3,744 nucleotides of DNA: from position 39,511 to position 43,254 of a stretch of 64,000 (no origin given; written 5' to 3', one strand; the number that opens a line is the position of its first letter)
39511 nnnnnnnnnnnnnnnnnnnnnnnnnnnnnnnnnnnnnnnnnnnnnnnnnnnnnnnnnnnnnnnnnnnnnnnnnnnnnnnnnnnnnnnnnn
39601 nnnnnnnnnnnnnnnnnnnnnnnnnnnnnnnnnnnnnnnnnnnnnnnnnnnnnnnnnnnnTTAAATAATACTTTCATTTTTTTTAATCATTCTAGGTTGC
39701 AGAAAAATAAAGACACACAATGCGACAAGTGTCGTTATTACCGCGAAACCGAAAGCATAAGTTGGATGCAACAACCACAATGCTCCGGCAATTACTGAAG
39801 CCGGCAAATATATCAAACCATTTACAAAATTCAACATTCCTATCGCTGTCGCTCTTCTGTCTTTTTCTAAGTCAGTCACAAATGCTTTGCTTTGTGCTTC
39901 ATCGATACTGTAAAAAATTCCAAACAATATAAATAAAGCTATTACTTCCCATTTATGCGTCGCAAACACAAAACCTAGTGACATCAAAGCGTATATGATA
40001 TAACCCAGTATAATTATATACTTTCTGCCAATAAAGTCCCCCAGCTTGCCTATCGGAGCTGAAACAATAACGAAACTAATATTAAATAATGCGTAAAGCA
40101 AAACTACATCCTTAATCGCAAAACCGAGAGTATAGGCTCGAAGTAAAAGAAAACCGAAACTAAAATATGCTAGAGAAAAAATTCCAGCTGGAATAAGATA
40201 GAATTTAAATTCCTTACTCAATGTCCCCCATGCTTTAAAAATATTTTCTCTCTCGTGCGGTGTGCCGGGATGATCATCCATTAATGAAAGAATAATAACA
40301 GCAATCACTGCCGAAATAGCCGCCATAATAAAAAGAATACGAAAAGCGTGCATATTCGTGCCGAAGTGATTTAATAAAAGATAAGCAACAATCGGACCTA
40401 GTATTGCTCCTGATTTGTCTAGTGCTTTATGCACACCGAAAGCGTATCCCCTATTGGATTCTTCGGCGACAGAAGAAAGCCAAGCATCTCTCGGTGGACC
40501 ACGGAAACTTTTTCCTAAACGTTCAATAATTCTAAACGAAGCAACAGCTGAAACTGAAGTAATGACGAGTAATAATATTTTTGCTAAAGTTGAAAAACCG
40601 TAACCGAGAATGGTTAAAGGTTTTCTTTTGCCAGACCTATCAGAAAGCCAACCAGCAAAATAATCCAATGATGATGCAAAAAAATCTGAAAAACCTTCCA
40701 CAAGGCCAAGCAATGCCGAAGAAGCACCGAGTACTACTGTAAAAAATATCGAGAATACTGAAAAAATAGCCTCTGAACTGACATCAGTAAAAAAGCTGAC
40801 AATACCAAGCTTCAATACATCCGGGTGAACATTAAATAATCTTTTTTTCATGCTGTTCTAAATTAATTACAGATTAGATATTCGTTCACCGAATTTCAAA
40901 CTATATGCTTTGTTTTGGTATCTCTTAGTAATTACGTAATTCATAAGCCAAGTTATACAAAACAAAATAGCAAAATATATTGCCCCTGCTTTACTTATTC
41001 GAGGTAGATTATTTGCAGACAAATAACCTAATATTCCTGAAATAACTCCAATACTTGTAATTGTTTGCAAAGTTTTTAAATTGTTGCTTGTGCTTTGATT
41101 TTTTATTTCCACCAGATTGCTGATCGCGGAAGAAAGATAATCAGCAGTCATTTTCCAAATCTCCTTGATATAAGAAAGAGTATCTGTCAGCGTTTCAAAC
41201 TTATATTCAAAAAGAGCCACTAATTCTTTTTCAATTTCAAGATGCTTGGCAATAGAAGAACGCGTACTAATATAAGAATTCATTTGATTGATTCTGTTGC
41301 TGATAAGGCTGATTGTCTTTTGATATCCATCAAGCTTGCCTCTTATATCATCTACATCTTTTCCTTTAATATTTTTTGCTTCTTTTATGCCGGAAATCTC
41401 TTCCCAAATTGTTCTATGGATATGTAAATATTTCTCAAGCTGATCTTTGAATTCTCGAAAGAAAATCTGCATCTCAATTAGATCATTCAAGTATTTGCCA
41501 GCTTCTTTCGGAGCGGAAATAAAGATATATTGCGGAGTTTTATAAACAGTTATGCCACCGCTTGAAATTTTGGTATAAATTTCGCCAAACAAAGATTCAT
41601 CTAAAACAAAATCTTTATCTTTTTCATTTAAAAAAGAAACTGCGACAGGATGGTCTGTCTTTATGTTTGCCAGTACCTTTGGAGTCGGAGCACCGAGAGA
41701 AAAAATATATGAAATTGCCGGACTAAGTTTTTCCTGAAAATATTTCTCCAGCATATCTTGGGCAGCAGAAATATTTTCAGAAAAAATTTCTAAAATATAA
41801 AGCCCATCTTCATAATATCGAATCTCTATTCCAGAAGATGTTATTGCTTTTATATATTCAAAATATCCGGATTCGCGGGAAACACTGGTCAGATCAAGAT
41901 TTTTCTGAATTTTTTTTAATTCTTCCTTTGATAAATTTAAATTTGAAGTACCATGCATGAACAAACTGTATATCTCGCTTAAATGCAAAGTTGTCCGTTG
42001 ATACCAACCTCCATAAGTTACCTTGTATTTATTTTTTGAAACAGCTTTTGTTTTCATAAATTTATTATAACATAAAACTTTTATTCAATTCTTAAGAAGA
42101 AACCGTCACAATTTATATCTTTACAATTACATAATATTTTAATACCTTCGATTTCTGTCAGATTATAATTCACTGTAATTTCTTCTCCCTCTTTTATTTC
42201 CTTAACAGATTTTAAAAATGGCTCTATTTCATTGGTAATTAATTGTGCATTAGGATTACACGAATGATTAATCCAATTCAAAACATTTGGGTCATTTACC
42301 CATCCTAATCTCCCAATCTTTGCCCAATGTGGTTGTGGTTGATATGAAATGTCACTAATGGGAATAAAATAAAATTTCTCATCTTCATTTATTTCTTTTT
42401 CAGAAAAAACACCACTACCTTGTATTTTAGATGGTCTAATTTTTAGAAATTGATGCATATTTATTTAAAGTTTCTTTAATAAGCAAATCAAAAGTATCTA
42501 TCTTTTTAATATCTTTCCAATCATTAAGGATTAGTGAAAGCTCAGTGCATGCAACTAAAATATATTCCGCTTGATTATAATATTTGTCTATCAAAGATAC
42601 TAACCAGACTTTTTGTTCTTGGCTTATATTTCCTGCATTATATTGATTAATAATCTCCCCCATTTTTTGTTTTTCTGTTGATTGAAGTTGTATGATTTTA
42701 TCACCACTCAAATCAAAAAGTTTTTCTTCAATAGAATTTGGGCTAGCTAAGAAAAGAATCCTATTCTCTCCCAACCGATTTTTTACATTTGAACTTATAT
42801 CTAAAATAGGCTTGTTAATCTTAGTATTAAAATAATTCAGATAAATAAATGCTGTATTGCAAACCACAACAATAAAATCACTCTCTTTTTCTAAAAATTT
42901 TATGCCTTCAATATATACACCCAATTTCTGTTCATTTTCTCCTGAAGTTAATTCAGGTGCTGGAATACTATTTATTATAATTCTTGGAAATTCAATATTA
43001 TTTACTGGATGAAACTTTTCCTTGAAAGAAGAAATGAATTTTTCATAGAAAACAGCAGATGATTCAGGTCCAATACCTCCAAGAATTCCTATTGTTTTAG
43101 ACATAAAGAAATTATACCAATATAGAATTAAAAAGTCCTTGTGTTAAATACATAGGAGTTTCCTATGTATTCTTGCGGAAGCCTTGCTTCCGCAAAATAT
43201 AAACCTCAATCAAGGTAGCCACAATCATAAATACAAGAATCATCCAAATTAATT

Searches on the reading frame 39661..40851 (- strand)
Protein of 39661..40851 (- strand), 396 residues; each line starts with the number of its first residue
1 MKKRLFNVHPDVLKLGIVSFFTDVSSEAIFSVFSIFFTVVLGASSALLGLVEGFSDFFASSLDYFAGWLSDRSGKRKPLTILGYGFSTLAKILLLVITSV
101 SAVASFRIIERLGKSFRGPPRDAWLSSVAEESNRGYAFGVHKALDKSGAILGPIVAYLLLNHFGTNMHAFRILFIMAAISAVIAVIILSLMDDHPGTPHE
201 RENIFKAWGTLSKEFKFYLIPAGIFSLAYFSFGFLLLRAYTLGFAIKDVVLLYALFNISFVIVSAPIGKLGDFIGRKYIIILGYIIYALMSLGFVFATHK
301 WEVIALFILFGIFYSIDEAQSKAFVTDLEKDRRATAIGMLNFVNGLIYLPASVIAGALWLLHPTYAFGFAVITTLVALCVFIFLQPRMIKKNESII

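Call 41: search_protein_families(library=pfam, proteins=[window:39661-40851:-], max_evalue=0.001)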
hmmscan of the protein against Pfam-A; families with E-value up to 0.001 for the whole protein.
window:39661-40851:- (396 aa): 3 families
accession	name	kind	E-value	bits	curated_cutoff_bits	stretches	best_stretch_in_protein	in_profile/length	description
PF07690.21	MFS_1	-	1.2e-38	133.3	33.4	2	16-263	2-254/347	Major Facilitator Superfamily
PF13347.12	MFS_2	-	7.7e-07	28.4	27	1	31-314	18-328/427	MFS/sugar transport protein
PF00083.30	Sugar_tr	-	9.3e-07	28.5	22.3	1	64-193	64-193/452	Sugar (and other) transporter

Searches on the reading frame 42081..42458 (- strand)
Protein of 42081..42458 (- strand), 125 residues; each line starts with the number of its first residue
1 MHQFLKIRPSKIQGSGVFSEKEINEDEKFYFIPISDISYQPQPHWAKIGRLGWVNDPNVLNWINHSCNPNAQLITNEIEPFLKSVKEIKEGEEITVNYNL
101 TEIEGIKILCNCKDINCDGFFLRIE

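Call 41: search_protein_families(library=pfam, proteins=[window:42081-42458:-], max_evalue=0.001)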
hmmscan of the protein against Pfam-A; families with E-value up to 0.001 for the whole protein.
window:42081-42458:- (125 aa): 1 family
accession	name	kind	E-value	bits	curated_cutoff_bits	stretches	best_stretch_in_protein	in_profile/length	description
PF00856.33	SET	-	5.9e-10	40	22.4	1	55-99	57-105/105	SET domain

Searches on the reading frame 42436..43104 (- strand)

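Call 41: search_protein_families(library=pfam, proteins=[window:42436-43104:-], max_evalue=0.001)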
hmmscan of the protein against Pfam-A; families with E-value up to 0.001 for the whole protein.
window:42436-43104:- (222 aa): 1 family
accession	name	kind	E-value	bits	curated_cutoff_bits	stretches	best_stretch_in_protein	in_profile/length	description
PF01177.27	Asp_Glu_race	-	7.9e-10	39.3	31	1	8-210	1-209/211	Asp/Glu/Hydantoin racemase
